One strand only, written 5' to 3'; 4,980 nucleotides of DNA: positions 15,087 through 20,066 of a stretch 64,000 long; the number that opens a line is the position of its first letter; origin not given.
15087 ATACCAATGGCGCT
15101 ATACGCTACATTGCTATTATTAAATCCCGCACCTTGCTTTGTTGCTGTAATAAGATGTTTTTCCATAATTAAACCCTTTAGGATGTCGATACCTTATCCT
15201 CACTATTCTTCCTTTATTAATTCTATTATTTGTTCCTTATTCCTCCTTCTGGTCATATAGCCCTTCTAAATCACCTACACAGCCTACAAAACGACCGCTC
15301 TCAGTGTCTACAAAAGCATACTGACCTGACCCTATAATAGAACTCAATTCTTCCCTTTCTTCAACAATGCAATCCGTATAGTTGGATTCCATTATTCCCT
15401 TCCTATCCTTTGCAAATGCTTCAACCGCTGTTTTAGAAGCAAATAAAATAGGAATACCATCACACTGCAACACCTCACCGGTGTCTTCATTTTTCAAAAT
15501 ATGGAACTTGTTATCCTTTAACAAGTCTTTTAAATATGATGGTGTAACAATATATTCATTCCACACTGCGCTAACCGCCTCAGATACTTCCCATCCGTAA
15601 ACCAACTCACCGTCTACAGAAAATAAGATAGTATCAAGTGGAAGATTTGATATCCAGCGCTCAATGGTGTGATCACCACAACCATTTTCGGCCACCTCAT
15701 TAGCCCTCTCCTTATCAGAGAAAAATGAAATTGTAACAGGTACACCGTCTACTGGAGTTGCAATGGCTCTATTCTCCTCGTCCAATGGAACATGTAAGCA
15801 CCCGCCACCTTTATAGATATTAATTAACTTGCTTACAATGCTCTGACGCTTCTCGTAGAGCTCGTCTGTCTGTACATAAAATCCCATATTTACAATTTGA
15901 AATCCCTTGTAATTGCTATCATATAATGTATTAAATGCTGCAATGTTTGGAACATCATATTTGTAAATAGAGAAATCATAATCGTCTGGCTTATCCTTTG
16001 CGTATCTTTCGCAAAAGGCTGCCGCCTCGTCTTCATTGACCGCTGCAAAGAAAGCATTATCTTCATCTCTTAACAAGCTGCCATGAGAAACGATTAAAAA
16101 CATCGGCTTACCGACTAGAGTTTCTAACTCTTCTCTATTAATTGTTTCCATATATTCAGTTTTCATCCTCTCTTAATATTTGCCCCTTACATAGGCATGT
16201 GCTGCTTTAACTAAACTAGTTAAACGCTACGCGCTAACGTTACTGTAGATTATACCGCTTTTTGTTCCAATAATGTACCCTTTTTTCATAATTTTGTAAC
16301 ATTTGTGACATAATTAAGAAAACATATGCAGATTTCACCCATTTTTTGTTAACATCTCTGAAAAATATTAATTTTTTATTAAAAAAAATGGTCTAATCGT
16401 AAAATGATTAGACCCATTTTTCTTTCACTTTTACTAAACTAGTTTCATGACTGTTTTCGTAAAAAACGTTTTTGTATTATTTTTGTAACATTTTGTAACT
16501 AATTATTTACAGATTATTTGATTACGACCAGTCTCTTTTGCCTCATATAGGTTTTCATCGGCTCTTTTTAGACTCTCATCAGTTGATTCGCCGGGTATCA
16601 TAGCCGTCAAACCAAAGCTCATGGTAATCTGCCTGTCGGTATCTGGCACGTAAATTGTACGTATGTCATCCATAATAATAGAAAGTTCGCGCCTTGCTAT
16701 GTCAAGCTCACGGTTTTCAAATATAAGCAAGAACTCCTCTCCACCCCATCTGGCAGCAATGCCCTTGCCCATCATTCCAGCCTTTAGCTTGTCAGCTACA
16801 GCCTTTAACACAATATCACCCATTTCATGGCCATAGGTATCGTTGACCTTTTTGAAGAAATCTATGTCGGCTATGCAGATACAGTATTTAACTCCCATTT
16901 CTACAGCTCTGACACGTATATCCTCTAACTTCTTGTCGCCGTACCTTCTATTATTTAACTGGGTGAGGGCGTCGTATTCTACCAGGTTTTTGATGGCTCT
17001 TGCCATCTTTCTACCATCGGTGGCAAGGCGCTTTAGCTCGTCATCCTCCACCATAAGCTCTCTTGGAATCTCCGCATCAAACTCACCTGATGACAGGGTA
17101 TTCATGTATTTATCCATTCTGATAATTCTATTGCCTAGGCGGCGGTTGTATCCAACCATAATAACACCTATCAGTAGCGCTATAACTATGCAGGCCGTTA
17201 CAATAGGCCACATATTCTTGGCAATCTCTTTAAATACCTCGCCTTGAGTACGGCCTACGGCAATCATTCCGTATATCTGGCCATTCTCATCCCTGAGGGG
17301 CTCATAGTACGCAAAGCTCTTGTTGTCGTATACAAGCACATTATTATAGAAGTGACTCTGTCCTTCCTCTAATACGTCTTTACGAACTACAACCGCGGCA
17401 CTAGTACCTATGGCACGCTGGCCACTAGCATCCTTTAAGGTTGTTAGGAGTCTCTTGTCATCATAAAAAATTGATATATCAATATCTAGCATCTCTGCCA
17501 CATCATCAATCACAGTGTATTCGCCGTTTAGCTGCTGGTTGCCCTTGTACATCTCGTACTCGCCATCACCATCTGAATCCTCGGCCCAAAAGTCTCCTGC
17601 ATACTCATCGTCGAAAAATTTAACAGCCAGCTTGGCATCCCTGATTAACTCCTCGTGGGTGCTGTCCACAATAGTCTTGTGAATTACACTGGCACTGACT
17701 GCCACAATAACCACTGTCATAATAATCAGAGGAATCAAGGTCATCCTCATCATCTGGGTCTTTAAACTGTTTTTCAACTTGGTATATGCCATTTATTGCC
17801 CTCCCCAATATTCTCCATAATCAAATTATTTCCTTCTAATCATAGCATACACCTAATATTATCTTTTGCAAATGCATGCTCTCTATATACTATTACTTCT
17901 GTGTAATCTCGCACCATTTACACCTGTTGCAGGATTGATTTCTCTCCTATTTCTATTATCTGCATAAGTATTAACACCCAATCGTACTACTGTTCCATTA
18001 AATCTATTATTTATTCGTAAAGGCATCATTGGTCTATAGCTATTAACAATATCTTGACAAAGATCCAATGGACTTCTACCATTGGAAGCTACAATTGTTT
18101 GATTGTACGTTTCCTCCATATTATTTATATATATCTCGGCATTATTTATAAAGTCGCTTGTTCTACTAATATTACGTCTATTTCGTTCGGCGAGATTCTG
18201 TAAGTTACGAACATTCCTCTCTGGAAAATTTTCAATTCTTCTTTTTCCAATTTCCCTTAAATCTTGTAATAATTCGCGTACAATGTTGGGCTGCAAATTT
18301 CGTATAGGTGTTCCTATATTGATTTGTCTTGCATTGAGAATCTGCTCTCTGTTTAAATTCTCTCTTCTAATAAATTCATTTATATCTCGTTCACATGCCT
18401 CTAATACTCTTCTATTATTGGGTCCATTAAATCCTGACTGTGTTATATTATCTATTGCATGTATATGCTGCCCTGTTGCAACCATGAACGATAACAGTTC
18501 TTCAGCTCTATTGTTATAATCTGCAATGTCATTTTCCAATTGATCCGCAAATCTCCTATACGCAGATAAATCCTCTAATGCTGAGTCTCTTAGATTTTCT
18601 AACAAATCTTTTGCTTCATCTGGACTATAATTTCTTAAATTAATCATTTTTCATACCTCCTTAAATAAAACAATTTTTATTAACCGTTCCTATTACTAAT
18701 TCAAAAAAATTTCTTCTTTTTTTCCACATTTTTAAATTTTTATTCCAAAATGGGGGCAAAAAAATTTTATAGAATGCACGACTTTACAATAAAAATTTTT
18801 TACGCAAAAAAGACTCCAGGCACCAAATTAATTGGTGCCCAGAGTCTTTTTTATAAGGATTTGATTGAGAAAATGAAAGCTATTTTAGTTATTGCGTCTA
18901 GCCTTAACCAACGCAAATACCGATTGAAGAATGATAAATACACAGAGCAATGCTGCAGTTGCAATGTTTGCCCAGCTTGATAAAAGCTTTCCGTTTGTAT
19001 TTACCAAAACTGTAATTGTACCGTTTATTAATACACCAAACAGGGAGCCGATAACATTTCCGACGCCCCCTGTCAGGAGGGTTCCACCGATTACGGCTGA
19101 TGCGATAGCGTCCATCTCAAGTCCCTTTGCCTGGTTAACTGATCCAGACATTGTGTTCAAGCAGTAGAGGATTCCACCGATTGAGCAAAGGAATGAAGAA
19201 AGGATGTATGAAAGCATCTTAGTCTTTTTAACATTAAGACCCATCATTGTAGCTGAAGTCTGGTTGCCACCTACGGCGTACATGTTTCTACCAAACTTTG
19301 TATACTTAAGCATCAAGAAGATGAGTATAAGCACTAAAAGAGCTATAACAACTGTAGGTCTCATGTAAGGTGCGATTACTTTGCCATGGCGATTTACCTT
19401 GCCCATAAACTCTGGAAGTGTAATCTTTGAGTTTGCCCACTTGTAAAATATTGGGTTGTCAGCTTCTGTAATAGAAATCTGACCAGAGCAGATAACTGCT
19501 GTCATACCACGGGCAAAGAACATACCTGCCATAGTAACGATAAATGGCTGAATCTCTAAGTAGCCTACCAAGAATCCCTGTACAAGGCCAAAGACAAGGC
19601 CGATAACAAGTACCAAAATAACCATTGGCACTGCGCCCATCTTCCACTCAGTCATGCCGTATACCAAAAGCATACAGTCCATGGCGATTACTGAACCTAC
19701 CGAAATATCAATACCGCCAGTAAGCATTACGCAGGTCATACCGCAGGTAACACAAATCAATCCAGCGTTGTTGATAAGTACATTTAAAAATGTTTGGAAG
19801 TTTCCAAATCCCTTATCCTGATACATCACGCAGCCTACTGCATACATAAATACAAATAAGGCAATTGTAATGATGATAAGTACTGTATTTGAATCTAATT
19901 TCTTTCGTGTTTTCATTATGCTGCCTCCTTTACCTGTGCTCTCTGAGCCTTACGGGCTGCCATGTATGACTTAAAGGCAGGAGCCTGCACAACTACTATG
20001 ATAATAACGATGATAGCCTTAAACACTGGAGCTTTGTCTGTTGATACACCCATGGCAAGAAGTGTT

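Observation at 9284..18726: Island-specific, exactly 27-nt A7/T7 palindromic motif heading four transcription units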

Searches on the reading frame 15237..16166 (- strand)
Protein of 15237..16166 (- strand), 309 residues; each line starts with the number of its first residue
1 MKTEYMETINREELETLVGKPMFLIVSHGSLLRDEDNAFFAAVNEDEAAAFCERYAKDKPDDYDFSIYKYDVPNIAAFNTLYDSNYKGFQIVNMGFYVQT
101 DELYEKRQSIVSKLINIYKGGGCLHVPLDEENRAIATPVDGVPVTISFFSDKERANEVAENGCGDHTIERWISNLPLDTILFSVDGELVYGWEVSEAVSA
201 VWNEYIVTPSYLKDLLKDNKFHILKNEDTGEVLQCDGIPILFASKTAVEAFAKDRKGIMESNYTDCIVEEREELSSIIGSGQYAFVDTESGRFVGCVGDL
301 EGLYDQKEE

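Call 6: search_protein_families(library=pfam, max_evalue=0.01, proteins=[window:15237-16166:-])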
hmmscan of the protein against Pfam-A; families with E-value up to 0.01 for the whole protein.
window:15237-16166:- (309 aa): 0 families

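Call 48: search_protein_families(library=pfam, max_evalue=0.01, proteins=[window:15237-16166:-])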
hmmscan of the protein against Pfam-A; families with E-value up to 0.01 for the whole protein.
window:15237-16166:- (309 aa): 0 families

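Call 63: find_homologous_proteins(query=window:15237-16166:-)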
Query window:15237-16166:- (309 aa): 3 proteins with E <= 0.001 among 1438 candidates.
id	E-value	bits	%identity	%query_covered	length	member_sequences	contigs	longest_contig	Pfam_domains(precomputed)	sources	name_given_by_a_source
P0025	6.3e-206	700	100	100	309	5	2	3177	-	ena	-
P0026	1.1e-180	617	89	98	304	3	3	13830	-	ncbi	-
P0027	4.0e-114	399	59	96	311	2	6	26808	-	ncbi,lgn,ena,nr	ncbi:MAG: hypothetical protein K5769_04900 [Pseudobutyrivibrio sp.]|nr:hypothetical protein [Pseudob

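Call 72: predict_structure(alignment_id=A4)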
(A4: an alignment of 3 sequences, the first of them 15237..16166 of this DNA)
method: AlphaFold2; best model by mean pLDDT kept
length: 309 residues; sequences in the alignment: 3
mean_pLDDT: 49.9   pTM: 0.37
mean pLDDT of the five models: 49.9, 49.2, 49.0, 46.3, 44.3
residues with pLDDT >= 90: 0; 70-90: 48; 50-70: 83; < 50: 178
segments of 3 or more residues with pLDDT < 50: 1-15, 28-31, 33-41, 71-150, 154-209, 291-298, 306-309
pLDDT, mean of each block of 10 residues (from residue 1): 31 49 53 46 59 67 55 44 35 41 43 37 33 41 46 48 30 26 26 27 36 58 86 69 80 65 84 73 60 50 51
secondary structure, 60 per line:
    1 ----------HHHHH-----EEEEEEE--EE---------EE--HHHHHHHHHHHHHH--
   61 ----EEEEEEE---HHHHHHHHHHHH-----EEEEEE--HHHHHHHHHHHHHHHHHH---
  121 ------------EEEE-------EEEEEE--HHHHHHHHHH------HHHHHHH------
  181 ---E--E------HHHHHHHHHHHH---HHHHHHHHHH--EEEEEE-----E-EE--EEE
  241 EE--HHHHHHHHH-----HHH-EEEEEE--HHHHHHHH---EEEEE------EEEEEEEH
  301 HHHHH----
elements in order: H11-15 E21-27 H45-58 E65-71 H75-86 E92-97 H100-117 E133-136 E144-149 H152-161 H168-174 H194-205 H209-218 E221-226 E238-242 H245-253 E263-268 H271-278 E282-286 E293-299 H300-305

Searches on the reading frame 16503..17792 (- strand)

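Call 6: search_protein_families(library=pfam, max_evalue=0.01, proteins=[window:16503-17792:-])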
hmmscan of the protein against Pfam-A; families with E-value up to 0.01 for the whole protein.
window:16503-17792:- (429 aa): 4 families
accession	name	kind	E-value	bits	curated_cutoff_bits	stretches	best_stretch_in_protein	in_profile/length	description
PF00990.26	GGDEF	-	8.7e-37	126.8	23.8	1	272-425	2-161/161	Diguanylate cyclase, GGDEF domain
PF17202.10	sCache_3_3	-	3.1e-26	92.2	28.8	1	87-192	2-106/107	Single cache domain 3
PF17201.10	Cache_3-Cache_2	-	1e-14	55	27.7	1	41-194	26-195/299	Cache 3/Cache 2 fusion domain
PF17203.10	sCache_3_2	-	0.00033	21.2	28.4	1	96-191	45-136/140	Single cache domain 3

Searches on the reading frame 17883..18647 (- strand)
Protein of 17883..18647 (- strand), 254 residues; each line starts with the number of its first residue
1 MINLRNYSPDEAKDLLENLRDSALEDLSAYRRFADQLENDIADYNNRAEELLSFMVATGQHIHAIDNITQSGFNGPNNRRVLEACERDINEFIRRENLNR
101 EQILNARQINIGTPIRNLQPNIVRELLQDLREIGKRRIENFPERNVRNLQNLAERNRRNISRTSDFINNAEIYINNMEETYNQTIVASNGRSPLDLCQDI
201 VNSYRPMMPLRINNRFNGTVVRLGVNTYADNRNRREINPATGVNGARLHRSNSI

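Call 6: search_protein_families(library=pfam, max_evalue=0.01, proteins=[window:17883-18647:-])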
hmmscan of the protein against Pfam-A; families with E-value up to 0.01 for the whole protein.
window:17883-18647:- (254 aa): 1 family
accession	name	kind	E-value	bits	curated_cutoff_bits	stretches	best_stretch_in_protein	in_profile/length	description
PF09537.16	DUF2383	-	0.0053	17.3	30.8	0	18-88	31-97/111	Domain of unknown function (DUF2383)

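Call 74: find_encoding_contigs(protein=window:17883-18647:-, flank=1500, max_places=10)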
Protein window:17883-18647:- (254 aa): 6 contigs read that carry it; 6 places shown.
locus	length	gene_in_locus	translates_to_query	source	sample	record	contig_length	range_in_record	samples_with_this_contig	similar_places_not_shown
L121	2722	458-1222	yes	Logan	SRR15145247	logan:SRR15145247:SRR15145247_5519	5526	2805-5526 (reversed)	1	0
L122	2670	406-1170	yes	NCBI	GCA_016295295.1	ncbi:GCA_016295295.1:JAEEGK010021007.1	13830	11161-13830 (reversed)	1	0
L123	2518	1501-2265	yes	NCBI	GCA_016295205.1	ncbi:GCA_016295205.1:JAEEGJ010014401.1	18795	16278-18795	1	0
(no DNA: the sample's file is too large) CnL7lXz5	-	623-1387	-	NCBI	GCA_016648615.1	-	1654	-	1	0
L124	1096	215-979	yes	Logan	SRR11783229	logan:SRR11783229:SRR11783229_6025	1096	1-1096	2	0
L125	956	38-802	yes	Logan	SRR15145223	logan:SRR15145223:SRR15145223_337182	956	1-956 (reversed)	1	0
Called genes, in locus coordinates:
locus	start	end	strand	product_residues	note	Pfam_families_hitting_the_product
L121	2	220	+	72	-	?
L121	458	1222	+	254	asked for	-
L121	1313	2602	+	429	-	PF17201:Cache_3-Cache_2, PF17202:sCache_3_3, PF00990:GGDEF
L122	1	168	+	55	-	?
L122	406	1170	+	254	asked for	-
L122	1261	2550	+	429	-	PF17201:Cache_3-Cache_2, PF17202:sCache_3_3, PF00990:GGDEF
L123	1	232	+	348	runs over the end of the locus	PF02653:BPD_transp_2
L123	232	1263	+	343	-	PF02653:BPD_transp_2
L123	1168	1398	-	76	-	-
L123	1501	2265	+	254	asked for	-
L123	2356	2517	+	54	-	?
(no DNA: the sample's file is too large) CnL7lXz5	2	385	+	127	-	?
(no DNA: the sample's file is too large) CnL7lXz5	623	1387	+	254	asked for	-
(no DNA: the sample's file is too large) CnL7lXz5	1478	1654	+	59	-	?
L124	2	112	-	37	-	?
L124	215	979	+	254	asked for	-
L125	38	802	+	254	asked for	-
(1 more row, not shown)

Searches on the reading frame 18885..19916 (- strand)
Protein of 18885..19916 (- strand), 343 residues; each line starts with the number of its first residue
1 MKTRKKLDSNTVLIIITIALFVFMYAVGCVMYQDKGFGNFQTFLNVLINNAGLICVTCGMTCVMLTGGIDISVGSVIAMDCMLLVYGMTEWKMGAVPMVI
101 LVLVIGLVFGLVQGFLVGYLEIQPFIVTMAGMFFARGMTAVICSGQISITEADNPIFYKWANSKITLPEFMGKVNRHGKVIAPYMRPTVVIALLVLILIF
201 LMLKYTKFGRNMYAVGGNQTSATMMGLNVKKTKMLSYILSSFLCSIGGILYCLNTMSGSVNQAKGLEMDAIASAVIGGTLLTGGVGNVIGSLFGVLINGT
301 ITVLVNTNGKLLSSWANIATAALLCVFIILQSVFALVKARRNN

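Call 6: search_protein_families(library=pfam, max_evalue=0.01, proteins=[window:18885-19916:-])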
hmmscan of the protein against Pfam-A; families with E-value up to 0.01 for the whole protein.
window:18885-19916:- (343 aa): 1 family
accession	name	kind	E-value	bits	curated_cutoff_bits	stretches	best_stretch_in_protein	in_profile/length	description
PF02653.21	BPD_transp_2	-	2e-33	116.1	26.8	1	47-325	6-262/269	Branched-chain amino acid transport system / permease component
